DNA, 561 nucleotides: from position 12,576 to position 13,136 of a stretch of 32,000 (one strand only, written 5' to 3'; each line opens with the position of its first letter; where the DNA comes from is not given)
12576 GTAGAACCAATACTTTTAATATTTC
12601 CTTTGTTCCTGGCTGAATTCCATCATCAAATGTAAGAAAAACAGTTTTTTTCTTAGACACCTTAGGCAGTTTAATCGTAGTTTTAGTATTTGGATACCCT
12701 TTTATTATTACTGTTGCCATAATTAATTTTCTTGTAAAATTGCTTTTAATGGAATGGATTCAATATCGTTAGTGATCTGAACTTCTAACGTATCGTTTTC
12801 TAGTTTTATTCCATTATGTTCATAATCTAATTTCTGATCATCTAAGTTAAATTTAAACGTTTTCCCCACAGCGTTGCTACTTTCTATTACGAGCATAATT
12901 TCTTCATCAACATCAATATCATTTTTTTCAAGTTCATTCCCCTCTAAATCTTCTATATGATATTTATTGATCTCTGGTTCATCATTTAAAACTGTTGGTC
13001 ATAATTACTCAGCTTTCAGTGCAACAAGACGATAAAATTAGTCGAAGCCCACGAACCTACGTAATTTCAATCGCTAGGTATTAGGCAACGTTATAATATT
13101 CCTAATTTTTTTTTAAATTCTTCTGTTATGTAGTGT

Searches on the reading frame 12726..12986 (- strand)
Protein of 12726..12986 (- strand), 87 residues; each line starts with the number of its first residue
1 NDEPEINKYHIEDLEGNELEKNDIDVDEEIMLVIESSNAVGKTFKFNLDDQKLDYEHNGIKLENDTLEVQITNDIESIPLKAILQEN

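Call 35: find_related_loci(query=A2, collection=genome_contigs, flank=4000)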
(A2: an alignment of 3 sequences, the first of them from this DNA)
Query A2 (87 aa) in genome_contigs; peptide patterns used: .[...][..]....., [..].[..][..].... (x = any residue, [..] = any of these).
597 stretches matched a pattern, but none encodes a relative of the query by tblastn (E <= 1e-3).

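Call 36: find_homologous_proteins(query=A2, max_evalue=0.01)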
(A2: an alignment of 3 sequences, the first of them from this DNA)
Query A2 (3 sequences) (87 aa, profile of the alignment): 5 proteins with E <= 0.01 among 45 candidates.
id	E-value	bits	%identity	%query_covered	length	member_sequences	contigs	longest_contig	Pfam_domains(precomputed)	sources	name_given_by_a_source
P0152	1.1e-42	162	100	100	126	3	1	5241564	-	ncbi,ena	-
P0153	1.8e-37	145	53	99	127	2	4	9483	-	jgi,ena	-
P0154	4.8e-34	134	55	99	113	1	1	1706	-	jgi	-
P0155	4.1e-25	105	84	66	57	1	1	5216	-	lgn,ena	-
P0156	4.6e-17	80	54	62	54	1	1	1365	-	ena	-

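Call 38: find_encoding_contigs(protein=P0153, flank=5000, max_places=5)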
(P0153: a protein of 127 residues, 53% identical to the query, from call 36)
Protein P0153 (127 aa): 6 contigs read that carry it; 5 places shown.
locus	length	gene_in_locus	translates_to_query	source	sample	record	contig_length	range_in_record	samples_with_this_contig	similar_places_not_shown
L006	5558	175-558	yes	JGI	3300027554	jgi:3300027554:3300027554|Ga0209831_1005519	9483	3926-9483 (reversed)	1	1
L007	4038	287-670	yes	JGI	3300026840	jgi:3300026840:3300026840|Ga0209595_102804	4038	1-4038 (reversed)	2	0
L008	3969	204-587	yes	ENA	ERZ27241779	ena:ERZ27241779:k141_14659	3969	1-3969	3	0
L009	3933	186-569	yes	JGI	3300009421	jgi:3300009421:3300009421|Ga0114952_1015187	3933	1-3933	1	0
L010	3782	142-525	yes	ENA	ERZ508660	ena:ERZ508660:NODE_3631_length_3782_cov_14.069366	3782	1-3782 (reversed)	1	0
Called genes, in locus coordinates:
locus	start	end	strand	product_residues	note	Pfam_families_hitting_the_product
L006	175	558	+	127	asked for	-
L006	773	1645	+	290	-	-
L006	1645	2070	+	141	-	-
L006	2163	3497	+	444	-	PF02661:Fic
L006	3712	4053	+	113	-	PF05973:Gp49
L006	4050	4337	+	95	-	PF13744:HTH_37 (weak), PF13560:HTH_31, PF12844:HTH_19 (weak), PF01381:HTH_3, PF13443:HTH_26 (weak)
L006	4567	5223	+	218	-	PF02668:TauD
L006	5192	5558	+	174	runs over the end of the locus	PF27765:UCP032817-like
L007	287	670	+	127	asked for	-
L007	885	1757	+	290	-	-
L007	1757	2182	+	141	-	-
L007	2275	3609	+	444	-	PF02661:Fic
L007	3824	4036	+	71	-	?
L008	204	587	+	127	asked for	-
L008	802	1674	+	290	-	-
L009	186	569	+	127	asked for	-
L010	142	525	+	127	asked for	-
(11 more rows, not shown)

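Call 40: find_encoding_contigs(protein=P0154, flank=5000, max_places=3)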
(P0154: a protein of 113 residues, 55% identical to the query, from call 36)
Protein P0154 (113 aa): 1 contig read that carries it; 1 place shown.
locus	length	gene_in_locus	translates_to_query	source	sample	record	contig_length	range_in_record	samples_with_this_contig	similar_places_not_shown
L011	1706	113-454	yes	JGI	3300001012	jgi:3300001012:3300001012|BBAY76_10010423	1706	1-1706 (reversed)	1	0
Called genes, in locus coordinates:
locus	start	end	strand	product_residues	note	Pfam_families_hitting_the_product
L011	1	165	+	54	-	?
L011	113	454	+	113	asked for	-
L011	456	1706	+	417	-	?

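Call 41: find_encoding_contigs(protein=P0156, flank=5000, max_places=3)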
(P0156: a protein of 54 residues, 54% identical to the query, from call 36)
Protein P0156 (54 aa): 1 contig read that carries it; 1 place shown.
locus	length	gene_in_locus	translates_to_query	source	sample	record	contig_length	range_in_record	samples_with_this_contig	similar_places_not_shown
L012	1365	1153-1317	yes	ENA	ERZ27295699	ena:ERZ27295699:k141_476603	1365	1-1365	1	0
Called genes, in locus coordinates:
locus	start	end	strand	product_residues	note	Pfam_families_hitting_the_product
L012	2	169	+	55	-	?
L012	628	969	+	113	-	PF17642:TssD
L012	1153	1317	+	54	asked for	-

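Call 42: find_encoding_contigs(protein=P0155, flank=5000, max_places=3)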
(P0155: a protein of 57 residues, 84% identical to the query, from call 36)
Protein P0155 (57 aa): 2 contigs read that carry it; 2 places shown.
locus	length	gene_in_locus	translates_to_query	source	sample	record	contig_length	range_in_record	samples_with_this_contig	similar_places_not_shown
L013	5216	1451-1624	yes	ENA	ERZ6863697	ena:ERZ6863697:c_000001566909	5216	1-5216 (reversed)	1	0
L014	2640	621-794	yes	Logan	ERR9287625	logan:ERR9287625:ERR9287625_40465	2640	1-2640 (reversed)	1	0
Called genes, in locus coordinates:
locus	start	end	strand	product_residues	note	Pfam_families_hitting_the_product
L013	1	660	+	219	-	?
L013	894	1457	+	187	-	PF17642:TssD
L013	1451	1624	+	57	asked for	-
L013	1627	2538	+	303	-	PF01522:Polysacc_deac_1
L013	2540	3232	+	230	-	PF24316:Tli3 (faint), PF02012:BNR (faint), PF15902:Sortilin-Vps10 (weak)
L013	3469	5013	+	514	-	PF03235:GmrSD_N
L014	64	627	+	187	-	PF17642:TssD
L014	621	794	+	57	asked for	-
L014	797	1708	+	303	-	PF01522:Polysacc_deac_1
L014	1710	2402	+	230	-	PF24316:Tli3 (faint), PF02012:BNR (faint), PF15902:Sortilin-Vps10 (weak)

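Call 50: search_protein_families(library=pfam, max_evalue=0.01, proteins=[L011:456-1706:+, L006:737-1645:+])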
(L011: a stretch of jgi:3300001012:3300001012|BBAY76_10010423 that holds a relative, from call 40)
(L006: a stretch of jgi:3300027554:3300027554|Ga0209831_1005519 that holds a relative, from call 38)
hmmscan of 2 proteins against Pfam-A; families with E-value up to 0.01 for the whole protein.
L011:456-1706:+ (417 aa): 0 families

L006:737-1645:+ (302 aa): 0 families

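Call 66: predict_structure(alignment_id=A4)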
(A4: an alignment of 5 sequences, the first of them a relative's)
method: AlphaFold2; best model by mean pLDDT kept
length: 126 residues; sequences in the alignment: 5
mean_pLDDT: 71.0   pTM: 0.56
mean pLDDT of the five models: 71.0, 69.4, 69.3, 68.4, 66.5
residues with pLDDT >= 90: 13; 70-90: 68; 50-70: 7; < 50: 38
segments of 3 or more residues with pLDDT < 50: 1-38
pLDDT, mean of each block of 10 residues (from residue 1): 38 39 40 45 85 85 86 88 81 85 86 90 79
secondary structure, 60 per line:
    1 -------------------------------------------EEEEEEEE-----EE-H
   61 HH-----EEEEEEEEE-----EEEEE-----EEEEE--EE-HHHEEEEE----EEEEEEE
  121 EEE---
elements in order: E44-51 E68-76 E82-86 E92-96 E105-109 E114-123

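Call 69: fold_search(model_id=the predicted structure, library=pdb)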
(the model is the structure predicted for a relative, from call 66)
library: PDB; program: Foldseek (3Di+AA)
matches with E <= 10: 648; with E <= 0.001: 0
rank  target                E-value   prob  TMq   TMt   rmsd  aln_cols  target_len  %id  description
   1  3f84_B                1.2e-01  0.80  0.37  0.18   7.4       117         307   13  Structure of fusion complex of major pilin CfaB and major pilin CfaB of CFA/I pilus from ETEC E. coli (released 2009-08-11)
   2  2gtq                  1.7e-01  0.84  0.29  0.05   5.8        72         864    7  Crystal structure of aminopeptidase N from human pathogen Neisseria meningitidis (released 2006-05-30)
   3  4qhp                  1.7e-01  0.82  0.30  0.05   5.8        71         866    7  Crystal structure of Aminopeptidase N in complex with the phosphinic dipeptide analogue LL-(R,S)-hPheP[CH2]Phe(4-CH2NH2) (released 2014-09-24)
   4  5tb5_D                2.0e-01  0.25  0.25  0.23  10.0       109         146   17  Crystal structure of full-length farnesylated and methylated KRAS4b in complex with PDE-delta (crystal form I - with p (released 2016-11-02)
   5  7pcq_E                2.8e-01  0.08  0.15  0.08  14.1       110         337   13  Human carboxyhemoglobin bound to Staphylococcus aureus hemophore IsdB - 1:1 complex (released 2022-04-13)
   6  5x74                  3.3e-01  0.41  0.31  0.27   9.5       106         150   15  The crystal Structure PDE delta in complex with compound (R, R)-1g (released 2017-10-04)
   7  4lba_A                3.3e-01  0.38  0.31  0.34   5.6        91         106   15  Crystal structure of a conjugative transposon lipoprotein (BACEGG_03088) from Bacteroides eggerthii DSM 20697 at 1.70  (released 2013-08-07)
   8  5f2u_B                3.3e-01  0.21  0.26  0.23  10.3       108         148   17  Structure of Fully modified farnesylated INPP5E Peptide in complex with PDE6D (released 2016-04-13)
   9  4qpe                  3.5e-01  0.66  0.30  0.05   5.8        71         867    7  Crystal structure of Aminopeptidase N in complex with N-cyclohexyl-1,2-diaminoethylphosphonic acid (released 2014-09-24)
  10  5fr2_B                3.5e-01  0.33  0.32  0.25   8.4       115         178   10  Farnesylated RhoA-GDP in complex with RhoGDI-alpha, lysine acetylated at K178 (released 2016-01-13)
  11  5tb5_B                3.5e-01  0.28  0.28  0.25   9.8       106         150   17  Crystal structure of full-length farnesylated and methylated KRAS4b in complex with PDE-delta (crystal form I - with p (released 2016-11-02)
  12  9npn_E                3.7e-01  0.54  0.31  0.07   6.5        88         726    8  Crystal structure of the inactive conformation of a glycoside hydrolase (CapGH2b - E465A Mutant) from the GH2 family i (released 2025-11-12)
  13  7umo_D                3.7e-01  0.23  0.27  0.22   8.9       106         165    7  Structure of Unc119-inhibitor complex. (released 2023-07-26)
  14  7ok6_AAA              3.7e-01  0.23  0.27  0.22   8.6       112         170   11  Crystal structure of UNC119B in complex with LCK peptide (released 2021-06-09)
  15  7k2t_C                4.0e-01  0.60  0.36  0.14   7.8        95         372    5  Mg2+/ATP-bound structure of the full-length WzmWzt O antigen ABC transporter in lipid nanodiscs (released 2021-01-13)
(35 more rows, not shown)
